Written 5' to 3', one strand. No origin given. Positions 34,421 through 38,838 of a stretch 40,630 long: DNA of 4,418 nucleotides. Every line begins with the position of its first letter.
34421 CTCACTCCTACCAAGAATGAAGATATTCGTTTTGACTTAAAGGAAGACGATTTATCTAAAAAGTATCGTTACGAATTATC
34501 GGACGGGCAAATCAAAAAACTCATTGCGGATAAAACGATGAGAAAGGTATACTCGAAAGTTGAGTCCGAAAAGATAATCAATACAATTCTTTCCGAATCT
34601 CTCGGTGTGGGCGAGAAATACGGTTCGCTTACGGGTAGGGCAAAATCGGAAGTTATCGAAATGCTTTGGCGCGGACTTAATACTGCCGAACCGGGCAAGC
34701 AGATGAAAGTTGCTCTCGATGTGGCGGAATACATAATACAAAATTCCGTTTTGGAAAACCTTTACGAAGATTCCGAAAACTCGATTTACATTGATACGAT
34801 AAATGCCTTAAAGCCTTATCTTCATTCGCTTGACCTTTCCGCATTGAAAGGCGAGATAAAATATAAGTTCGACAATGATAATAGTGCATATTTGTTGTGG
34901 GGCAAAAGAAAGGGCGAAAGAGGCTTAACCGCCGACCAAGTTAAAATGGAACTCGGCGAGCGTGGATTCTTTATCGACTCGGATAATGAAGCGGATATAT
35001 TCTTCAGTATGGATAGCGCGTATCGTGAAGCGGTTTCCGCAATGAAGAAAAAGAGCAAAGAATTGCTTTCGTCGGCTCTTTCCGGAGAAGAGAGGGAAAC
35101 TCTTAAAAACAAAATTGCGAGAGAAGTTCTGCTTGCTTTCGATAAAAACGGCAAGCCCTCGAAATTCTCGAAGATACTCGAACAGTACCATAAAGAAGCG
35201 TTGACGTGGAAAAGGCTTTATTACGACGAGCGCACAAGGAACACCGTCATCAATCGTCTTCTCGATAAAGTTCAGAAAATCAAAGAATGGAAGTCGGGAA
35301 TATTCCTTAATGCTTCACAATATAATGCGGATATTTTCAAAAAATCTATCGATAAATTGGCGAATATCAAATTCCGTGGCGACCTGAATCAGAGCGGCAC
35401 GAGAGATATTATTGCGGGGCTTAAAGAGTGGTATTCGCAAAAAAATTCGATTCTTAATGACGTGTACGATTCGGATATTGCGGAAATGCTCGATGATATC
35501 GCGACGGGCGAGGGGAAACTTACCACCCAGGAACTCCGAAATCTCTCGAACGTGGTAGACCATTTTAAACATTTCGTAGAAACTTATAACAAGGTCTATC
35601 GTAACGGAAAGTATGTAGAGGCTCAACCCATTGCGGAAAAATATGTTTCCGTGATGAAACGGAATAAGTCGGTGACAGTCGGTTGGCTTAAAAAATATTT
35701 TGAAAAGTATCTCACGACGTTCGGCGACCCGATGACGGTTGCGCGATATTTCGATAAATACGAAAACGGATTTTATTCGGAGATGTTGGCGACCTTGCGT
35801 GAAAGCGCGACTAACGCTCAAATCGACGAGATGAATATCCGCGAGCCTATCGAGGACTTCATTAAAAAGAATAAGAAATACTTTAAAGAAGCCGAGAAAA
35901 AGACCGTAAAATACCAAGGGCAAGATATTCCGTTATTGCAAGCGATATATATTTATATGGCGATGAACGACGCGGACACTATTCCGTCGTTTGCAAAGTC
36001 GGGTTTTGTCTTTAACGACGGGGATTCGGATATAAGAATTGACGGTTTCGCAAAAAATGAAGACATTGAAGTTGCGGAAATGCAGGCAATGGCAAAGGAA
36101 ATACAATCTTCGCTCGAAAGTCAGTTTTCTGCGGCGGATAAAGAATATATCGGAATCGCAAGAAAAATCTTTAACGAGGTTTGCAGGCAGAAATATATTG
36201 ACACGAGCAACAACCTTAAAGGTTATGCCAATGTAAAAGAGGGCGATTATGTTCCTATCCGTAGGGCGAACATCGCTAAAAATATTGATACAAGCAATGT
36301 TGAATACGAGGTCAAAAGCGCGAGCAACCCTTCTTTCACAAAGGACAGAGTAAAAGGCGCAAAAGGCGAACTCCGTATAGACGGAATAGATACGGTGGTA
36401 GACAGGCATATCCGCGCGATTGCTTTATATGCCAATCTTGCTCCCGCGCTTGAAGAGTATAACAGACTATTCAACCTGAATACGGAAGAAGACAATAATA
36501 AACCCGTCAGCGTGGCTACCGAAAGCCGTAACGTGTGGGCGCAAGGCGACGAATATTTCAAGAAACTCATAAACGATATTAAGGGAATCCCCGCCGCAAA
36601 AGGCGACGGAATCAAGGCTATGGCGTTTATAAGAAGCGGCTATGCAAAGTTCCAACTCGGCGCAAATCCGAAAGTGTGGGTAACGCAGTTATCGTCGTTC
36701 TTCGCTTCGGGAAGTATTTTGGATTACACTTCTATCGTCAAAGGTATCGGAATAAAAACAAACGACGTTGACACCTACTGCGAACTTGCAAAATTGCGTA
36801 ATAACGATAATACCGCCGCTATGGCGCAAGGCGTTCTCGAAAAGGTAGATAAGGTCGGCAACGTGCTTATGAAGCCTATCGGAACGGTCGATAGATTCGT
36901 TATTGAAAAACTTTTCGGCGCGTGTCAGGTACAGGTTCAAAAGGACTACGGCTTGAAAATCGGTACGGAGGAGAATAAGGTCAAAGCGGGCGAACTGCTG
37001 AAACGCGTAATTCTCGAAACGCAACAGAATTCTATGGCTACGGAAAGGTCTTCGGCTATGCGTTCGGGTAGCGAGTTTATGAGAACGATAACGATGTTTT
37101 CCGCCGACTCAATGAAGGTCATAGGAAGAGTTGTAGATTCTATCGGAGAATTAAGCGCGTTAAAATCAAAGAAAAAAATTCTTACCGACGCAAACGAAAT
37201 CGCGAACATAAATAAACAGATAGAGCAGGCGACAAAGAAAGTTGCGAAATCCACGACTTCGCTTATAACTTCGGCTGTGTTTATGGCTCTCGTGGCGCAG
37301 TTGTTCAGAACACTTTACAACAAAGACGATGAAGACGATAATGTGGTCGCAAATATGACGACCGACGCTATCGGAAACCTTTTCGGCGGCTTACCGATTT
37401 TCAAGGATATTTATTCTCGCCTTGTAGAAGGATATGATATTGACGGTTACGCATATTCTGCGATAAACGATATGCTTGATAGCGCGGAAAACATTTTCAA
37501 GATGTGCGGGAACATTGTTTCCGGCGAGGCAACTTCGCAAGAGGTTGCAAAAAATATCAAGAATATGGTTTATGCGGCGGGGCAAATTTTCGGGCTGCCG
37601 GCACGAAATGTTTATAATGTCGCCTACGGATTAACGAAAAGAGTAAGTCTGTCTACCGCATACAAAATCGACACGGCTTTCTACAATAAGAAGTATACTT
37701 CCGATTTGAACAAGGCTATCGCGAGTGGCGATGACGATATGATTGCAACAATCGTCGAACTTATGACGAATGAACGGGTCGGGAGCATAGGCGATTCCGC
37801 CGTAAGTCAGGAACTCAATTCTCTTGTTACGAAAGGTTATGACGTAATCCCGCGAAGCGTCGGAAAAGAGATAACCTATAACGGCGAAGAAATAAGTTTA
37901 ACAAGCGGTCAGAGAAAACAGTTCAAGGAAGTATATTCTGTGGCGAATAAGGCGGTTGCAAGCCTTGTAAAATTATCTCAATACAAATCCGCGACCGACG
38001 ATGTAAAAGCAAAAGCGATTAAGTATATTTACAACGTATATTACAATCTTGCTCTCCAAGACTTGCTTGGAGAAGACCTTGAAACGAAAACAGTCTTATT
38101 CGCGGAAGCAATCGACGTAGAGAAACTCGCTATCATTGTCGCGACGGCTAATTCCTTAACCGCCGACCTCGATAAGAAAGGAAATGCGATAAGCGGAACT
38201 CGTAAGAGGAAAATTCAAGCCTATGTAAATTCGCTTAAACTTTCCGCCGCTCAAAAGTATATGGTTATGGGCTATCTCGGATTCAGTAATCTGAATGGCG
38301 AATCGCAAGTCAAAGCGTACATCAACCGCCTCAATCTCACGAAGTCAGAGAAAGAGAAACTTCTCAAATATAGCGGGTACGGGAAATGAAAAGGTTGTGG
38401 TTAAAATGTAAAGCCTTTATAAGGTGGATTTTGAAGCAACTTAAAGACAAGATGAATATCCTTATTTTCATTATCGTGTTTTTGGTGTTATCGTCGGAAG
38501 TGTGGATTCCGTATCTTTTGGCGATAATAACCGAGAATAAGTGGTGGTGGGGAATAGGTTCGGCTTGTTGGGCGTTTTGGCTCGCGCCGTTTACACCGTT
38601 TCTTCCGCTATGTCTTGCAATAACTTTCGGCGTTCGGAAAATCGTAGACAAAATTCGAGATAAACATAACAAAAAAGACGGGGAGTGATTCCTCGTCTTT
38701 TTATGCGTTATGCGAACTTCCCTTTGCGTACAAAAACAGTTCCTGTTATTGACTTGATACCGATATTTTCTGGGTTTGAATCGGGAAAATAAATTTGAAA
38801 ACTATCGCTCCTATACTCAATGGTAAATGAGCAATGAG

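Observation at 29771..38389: A 2872-aa polyvalent-type protein occupying 21% of the genome, with zincin and ADP-ribosyltransferase-like modules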

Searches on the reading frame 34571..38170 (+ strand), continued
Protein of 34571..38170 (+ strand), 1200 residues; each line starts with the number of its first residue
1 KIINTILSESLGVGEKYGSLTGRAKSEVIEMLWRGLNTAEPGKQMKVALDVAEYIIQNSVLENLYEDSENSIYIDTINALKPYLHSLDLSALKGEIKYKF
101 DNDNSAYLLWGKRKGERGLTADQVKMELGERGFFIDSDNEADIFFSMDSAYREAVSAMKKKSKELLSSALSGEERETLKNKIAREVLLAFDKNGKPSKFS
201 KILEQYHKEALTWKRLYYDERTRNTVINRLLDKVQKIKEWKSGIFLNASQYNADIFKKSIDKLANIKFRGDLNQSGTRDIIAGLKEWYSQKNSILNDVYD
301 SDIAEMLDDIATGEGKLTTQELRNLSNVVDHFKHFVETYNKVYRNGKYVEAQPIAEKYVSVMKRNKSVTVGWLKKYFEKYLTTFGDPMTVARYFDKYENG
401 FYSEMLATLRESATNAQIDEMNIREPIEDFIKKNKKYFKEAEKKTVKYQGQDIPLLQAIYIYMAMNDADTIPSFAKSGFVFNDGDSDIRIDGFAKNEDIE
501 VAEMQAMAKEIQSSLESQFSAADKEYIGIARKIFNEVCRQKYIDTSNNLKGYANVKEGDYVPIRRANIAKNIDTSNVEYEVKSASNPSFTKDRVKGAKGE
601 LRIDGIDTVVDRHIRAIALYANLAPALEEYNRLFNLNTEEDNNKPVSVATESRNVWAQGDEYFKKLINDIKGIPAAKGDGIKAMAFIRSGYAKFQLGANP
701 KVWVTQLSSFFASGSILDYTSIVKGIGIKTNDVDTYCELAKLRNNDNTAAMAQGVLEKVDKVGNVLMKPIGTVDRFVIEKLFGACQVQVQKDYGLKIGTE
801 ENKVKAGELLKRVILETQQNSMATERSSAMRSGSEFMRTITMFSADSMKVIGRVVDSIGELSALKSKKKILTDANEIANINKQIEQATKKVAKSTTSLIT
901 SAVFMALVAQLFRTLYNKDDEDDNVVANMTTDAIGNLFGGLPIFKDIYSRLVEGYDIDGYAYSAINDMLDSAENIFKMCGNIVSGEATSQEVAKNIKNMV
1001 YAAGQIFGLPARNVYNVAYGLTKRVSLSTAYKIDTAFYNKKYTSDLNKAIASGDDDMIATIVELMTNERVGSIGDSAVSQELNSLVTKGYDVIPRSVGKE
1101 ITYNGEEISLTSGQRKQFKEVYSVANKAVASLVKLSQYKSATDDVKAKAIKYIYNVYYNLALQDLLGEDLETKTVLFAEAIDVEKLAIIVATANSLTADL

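Call 76: find_encoding_contigs(protein=P0275, flank=10000, max_places=1)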
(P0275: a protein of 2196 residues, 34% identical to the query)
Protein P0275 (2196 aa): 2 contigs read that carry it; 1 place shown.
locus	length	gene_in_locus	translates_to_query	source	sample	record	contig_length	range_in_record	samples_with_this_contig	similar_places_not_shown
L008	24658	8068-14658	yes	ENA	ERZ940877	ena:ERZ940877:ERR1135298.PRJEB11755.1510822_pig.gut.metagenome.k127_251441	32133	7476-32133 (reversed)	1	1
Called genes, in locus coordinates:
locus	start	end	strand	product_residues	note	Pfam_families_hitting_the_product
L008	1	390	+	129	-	?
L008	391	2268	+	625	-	-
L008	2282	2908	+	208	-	-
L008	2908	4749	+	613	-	PF07523:Big_3, PF13472:Lipase_GDSL_2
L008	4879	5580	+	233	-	-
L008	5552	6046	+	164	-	-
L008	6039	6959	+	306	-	-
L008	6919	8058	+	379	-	-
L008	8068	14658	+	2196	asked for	-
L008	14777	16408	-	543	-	PF00239:Resolvase, PF07508:Recombinase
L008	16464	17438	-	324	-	-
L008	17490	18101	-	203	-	PF00717:Peptidase_S24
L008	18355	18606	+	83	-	-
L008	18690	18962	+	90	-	-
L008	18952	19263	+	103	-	-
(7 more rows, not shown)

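Call 85: find_related_loci(query=A2, collection=genome_contigs, flank=10000)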
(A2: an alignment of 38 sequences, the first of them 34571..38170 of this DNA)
Query A2 (1200 aa) in genome_contigs; peptide patterns used: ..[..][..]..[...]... (x = any residue, [..] = any of these).
81 stretches matched a pattern; 58 encode a relative of the query (tblastn E <= 1e-3); 58 distinct loci.
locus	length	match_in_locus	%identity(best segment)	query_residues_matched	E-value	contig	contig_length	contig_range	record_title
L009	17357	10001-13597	89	2-1200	0e+0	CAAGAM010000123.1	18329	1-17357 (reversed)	MAG TPA_asm: Clostridia bacterium, isolate HGM11445, WGS project CAAGAM010000000 data, contig: SRS476034_12_k119_80372,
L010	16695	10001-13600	81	1-1200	0e+0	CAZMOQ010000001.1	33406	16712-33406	MAG TPA_asm: uncultured Clostridia bacterium isolate SRP225648_co1_261 genome assembly, contig: NODE_2635_length_33406_c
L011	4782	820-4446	60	1-1199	0e+0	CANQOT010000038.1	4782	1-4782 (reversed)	MAG: uncultured Clostridia bacterium isolate Lapin-012__bin72 genome assembly, contig: Lapin-012__NODE_16527_length_4782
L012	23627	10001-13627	58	1-1199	0e+0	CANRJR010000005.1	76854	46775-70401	MAG: uncultured Clostridia bacterium isolate Lapin-024__bin30 genome assembly, contig: Lapin-024__NODE_361_length_76854_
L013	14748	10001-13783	55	2-1199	0e+0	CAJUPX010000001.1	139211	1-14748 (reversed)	MAG TPA_asm: uncultured Christensenellaceae bacterium isolate MGBC162824 genome assembly, contig: MGBC162824.1, whole ge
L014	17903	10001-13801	53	1-1199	0e+0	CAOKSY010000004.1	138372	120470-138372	MAG TPA_asm: uncultured Clostridia bacterium isolate SRR15604549_bin.11_metawrap_v1.3_MAG genome assembly, contig: NODE.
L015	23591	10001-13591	54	2-1191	0e+0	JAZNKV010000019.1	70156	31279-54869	MAG: Christensenellaceae bacterium isolate T1900044673_TS20190139.MAGScoT_cleanbin_000014 SGB_1606_k141_192117, whole ge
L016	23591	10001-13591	54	2-1191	0e+0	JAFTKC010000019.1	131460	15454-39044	MAG: Clostridia bacterium isolate RGIG3891 Roe_deer_Cecum-2__c413776, whole genome shotgun sequence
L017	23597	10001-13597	63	2-1200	0e+0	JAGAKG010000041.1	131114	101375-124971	MAG: Clostridia bacterium isolate RGIG8519 Water_deer_Cecum-2__c335599, whole genome shotgun sequence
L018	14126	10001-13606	50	1-1191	0e+0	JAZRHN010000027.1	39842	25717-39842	MAG: Christensenellaceae bacterium isolate T1900045480_YK20190174.MAGScoT_cleanbin_000085 SGB_7316_k141_3896112, whole g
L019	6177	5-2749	64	286-1200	0e+0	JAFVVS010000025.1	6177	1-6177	MAG: Alistipes sp. isolate RGIG5438 Sheep_Colon-5__c139944, whole genome shotgun sequence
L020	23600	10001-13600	48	1-1199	0e+0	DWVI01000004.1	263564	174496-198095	MAG TPA_asm: Candidatus Onthoplasma faecipullorum isolate CHK191-42317 CHK191__C103903_L263564_SAMEA5754835, whole genom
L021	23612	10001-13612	48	2-1200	0e+0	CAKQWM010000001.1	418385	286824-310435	MAG: uncultured Clostridia bacterium isolate REFINED_METABAT215_TOP10_CONTIGS_1500_ASSEMBLY_K77_MERGED__Hadza_MoBio_hadz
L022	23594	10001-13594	48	1-1199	0e+0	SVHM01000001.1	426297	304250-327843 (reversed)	MAG: Clostridiales bacterium isolate SIG384 NODE_19_length_426297_cov_4.747676, whole genome shotgun sequence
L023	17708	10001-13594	48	1-1199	0e+0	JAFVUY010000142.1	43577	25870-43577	MAG: Bacilli bacterium isolate RGIG5418 Sheep_Colon-4__c483611, whole genome shotgun sequence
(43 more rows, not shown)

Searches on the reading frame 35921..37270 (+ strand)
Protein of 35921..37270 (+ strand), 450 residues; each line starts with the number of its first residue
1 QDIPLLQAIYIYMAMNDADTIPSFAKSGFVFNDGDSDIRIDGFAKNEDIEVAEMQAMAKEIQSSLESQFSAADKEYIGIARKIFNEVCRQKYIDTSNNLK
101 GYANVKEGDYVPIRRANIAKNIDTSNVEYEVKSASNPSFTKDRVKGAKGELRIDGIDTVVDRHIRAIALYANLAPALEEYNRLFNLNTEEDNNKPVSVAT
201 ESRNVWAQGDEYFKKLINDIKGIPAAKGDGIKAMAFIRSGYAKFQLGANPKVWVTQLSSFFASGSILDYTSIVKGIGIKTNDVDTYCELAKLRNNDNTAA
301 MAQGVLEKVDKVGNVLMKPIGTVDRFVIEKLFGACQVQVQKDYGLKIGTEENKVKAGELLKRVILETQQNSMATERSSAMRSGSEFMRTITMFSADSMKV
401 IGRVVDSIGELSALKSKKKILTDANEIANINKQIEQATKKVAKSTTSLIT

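Call 11: search_protein_families(library=pfam, proteins=[window:35921-37270:+], max_evalue=10)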
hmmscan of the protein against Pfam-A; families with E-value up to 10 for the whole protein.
window:35921-37270:+ (450 aa): 1 family
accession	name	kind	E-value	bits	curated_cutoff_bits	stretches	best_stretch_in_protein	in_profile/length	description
PF10157.14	BORCS6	-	1.2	9.7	35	1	365-442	12-91/101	BLOC-1-related complex sub-unit 6 C-terminal helix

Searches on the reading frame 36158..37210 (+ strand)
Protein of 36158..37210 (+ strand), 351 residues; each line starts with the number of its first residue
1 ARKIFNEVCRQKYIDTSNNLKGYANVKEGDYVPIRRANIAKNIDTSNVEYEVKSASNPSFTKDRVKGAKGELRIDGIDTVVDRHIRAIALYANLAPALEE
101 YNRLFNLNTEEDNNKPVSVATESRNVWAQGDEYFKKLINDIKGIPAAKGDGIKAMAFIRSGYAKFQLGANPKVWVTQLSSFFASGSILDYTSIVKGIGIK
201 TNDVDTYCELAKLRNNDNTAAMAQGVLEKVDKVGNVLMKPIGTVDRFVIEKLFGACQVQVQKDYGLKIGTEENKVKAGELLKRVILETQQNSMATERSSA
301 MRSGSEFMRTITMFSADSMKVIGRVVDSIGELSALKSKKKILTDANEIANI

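Call 71: search_dna_similar(query=window:36158-37210:+, collection=phages, mode=protein, max_rows=30, max_evalue=1)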
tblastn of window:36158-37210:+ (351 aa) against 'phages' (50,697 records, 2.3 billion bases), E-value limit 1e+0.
Records with a match: 1; places in all: 1; records where one place covers at least 80% of the query: 0.
Best place of each record, by identity: <60% 1.
By first word of the organism name: Bacteriophage 1.
By host as written in the record: - 1.
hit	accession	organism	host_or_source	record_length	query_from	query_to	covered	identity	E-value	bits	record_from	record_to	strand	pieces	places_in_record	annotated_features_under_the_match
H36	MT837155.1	Bacteriophage sp.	human fecal samples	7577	269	338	20%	32.9%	8e-4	47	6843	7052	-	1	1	record has no annotation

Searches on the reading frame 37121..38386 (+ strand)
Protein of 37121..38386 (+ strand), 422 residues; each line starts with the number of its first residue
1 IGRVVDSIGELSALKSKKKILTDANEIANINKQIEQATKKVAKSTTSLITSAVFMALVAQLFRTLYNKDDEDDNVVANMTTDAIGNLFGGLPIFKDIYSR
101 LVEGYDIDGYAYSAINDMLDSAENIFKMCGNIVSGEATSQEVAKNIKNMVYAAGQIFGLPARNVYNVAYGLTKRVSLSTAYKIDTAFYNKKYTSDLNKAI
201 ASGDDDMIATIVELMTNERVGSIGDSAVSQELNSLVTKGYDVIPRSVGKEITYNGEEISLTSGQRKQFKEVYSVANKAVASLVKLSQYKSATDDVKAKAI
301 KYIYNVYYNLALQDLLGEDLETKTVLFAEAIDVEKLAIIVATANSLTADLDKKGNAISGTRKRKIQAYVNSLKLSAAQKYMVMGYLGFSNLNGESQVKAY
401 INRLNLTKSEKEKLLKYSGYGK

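Call 11: search_protein_families(library=pfam, proteins=[window:37121-38386:+], max_evalue=10)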
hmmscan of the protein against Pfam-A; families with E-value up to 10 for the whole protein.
window:37121-38386:+ (422 aa): 2 families
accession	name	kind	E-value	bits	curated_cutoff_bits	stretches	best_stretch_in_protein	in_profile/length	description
PF05167.17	DUF711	-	0.014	14.7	25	1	5-239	98-307/413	Uncharacterised ACR (DUF711)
PF14385.11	DUF4416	-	0.061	13.7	27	1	284-355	23-90/162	Domain of unknown function (DUF4416)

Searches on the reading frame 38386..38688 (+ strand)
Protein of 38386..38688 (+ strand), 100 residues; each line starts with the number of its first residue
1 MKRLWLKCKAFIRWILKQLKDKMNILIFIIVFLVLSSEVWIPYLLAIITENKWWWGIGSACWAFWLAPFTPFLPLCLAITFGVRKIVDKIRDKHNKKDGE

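Call 9: search_protein_families(library=phrogs, proteins=[window:38386-38688:+], max_evalue=0.001)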
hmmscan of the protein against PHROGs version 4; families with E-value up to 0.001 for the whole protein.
window:38386-38688:+ (100 aa): 0 families
